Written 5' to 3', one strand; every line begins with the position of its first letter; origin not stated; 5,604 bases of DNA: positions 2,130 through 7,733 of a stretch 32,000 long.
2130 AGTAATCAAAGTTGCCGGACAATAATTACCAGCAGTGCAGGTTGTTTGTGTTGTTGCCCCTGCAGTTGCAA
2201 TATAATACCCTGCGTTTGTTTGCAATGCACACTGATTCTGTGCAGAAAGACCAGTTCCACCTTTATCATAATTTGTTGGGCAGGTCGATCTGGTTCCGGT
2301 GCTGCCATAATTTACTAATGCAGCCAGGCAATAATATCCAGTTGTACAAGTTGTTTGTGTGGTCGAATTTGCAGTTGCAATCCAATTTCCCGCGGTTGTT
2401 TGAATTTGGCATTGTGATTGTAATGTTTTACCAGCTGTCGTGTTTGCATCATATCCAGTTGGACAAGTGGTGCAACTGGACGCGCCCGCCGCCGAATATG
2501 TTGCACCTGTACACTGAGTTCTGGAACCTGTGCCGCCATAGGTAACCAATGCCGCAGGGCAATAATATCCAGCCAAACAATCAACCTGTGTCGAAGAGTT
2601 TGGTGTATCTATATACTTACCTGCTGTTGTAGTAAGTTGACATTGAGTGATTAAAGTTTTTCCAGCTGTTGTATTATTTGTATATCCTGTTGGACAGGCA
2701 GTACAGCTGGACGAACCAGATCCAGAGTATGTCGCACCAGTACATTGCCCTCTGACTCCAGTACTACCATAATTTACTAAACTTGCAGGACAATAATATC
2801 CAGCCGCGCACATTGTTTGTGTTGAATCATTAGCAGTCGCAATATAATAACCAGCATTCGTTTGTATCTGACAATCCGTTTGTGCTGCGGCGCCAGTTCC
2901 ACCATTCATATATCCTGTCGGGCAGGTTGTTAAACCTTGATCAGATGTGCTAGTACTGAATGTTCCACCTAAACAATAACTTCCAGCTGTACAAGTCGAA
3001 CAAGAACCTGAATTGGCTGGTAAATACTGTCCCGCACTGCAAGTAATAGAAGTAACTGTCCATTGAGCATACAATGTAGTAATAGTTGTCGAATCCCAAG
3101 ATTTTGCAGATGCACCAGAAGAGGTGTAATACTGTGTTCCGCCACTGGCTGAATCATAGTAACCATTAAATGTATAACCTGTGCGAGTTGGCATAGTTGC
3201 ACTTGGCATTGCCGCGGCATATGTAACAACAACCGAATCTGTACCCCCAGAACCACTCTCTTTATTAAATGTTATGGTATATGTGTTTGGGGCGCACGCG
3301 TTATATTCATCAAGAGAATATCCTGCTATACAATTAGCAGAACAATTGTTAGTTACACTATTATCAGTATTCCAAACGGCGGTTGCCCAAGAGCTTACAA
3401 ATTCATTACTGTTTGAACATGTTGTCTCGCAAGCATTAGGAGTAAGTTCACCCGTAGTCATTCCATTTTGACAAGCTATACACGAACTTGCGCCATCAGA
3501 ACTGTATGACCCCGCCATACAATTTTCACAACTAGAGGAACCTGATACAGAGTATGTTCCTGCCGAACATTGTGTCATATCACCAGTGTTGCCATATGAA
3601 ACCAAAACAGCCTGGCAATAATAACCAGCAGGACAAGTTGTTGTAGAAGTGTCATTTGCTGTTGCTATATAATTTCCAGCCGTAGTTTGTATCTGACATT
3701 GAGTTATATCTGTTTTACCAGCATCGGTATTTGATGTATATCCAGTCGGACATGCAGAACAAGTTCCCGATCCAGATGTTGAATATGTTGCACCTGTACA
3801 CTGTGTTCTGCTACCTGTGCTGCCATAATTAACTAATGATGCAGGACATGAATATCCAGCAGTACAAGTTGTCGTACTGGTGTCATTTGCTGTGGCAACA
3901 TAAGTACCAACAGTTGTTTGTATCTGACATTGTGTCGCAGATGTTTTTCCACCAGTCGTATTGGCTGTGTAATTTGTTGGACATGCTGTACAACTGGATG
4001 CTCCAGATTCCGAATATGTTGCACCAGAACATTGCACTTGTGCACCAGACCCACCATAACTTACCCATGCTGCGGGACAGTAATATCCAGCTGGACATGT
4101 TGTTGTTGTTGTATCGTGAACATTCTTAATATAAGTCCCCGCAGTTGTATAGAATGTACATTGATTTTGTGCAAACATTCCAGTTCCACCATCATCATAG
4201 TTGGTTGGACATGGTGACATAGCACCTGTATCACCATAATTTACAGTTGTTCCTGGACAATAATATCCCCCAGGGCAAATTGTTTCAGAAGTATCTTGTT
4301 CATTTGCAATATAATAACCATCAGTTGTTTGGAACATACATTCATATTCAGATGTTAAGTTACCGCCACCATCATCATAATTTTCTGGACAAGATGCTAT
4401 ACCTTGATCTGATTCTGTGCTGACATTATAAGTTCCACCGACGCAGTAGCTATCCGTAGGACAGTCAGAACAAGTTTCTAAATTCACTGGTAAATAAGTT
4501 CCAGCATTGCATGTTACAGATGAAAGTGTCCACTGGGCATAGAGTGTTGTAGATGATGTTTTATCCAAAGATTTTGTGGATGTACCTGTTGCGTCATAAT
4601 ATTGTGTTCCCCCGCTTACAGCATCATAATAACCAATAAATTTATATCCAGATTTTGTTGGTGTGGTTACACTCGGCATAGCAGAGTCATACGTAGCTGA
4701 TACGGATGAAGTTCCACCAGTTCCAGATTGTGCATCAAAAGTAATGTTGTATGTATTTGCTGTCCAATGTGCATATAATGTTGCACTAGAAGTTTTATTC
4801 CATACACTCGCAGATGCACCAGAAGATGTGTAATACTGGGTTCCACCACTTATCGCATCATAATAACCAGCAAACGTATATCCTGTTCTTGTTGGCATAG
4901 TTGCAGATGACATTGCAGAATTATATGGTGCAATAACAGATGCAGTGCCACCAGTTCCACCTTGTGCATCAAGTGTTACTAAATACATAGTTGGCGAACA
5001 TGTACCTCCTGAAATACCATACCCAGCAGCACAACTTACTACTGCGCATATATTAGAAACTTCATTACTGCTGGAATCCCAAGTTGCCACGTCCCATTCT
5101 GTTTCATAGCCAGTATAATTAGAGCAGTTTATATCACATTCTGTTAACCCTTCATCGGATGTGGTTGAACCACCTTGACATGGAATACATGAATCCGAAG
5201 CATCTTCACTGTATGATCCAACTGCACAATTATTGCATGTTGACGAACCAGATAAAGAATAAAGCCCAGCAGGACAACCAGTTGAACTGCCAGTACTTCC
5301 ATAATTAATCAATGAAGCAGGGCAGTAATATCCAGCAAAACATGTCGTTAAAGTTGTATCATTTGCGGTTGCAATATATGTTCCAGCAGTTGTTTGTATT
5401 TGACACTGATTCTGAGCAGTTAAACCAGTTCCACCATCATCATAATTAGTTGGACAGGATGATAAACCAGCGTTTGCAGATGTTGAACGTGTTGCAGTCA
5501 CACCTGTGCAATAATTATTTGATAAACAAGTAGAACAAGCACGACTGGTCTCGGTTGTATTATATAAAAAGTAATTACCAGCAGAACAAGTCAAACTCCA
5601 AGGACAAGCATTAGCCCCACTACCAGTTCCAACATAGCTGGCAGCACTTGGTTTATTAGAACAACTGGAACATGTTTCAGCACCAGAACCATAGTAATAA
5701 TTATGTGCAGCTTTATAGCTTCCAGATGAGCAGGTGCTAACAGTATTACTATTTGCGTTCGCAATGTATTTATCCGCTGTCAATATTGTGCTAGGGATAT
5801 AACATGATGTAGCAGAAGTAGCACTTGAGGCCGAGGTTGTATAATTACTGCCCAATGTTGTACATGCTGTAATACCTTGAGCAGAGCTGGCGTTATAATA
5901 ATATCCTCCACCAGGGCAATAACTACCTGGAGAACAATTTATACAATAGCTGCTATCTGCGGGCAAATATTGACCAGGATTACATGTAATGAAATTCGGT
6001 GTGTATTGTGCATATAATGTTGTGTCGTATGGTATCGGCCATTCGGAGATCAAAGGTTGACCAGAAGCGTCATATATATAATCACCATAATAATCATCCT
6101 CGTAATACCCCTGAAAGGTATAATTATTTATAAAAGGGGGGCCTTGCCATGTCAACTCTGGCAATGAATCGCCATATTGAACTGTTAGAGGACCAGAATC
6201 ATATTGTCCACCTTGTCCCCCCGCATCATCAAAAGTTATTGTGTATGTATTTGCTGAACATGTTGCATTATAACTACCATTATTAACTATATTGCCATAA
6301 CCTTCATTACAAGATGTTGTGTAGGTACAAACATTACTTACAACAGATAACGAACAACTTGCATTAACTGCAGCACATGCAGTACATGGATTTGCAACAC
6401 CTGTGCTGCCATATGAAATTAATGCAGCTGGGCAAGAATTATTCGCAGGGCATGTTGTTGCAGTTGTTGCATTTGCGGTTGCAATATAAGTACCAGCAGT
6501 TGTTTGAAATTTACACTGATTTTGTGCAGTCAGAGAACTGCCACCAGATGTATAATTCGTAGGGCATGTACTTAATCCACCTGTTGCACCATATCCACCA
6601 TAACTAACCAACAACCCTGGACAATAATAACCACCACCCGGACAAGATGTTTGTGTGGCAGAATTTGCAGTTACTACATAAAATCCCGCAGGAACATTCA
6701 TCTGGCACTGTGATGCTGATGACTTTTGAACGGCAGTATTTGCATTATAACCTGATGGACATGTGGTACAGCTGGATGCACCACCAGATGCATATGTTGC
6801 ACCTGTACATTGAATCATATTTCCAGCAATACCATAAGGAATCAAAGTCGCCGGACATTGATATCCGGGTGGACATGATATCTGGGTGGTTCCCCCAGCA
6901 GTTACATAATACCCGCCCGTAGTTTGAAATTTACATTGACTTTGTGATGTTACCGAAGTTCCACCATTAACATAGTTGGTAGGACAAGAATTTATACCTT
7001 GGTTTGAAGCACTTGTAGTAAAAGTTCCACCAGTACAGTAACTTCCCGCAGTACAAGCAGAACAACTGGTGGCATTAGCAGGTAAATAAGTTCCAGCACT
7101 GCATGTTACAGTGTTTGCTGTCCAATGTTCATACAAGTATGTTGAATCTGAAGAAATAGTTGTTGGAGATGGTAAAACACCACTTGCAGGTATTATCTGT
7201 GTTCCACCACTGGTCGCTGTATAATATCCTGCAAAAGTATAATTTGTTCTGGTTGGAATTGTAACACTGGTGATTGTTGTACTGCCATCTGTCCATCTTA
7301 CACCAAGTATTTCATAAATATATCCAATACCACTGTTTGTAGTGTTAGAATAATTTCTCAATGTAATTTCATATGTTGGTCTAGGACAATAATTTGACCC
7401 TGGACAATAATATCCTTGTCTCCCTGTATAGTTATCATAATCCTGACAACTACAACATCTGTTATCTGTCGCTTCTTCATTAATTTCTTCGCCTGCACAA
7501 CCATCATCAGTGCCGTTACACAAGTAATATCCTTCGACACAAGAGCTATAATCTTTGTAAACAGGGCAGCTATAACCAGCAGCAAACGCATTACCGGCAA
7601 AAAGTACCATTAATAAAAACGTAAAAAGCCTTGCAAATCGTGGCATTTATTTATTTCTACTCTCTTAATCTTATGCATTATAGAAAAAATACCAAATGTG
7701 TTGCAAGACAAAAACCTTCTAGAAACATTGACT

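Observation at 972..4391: Repeat units of 60 aa (4 Cys) or 77 aa (6 Cys), mostly exact in length, with invariant cysteine offsets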

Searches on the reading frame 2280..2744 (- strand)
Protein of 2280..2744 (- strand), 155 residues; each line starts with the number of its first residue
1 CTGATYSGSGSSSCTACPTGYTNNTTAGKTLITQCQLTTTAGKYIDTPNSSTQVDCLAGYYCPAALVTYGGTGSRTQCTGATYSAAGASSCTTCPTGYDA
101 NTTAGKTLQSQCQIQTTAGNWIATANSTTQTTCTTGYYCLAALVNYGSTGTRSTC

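Call 39: search_protein_families(library=pfam, proteins=[window:2280-2744:-], max_evalue=10)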
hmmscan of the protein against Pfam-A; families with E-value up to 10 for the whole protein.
seq(155 aa): 4 families
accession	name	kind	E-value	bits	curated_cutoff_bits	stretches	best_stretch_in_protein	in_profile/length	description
PF05571.17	JAMP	-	0.43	10.6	25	2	7-39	12-41/292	JNK1/MAPK8-associated membrane protein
PF07699.19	Ephrin_rec_like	-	1.2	9.5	23.1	2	5-56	2-48/48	Tyrosine-protein kinase ephrin type A/B receptor-like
PF24633.1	DUF7630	-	1.6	9.4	27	1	14-29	25-40/45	Domain of unknown function (DUF7630)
PF07562.20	NCD3G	-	4.9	7.6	38.9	2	77-98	31-52/54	Nine Cysteines Domain of family 3 GPCR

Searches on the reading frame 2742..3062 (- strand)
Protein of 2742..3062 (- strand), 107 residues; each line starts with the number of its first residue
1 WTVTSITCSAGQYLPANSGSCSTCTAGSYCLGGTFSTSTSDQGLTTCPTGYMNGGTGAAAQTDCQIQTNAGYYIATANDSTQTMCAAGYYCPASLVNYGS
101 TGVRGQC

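Call 39: search_protein_families(library=pfam, proteins=[window:2742-3062:-], max_evalue=10)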
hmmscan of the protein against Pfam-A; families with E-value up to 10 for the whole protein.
seq(107 aa): 3 families
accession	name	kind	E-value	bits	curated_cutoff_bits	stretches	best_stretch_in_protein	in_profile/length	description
PF24634.1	DUF7631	-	0.012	16.5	27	1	18-33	3-18/50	Domain of unknown function (DUF7631)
PF07699.19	Ephrin_rec_like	-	0.1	12.8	23.1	1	11-64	1-48/48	Tyrosine-protein kinase ephrin type A/B receptor-like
PF07562.20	NCD3G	-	0.19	12.1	38.9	1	7-51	9-52/54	Nine Cysteines Domain of family 3 GPCR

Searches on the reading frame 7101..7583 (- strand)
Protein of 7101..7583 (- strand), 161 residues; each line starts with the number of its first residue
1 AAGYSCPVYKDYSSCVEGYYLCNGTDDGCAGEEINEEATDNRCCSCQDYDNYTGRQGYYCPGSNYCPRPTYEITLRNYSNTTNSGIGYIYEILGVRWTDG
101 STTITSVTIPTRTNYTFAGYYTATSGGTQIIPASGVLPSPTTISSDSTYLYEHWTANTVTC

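Call 39: search_protein_families(library=pfam, proteins=[window:7101-7583:-], max_evalue=10)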
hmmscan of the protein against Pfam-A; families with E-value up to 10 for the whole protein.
seq(161 aa): 1 family
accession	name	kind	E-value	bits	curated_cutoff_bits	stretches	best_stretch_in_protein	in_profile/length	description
PF09479.16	Flg_new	-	5.2e-05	23.7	27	1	101-136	19-54/65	Listeria-Bacteroides repeat domain (List_Bact_rpt)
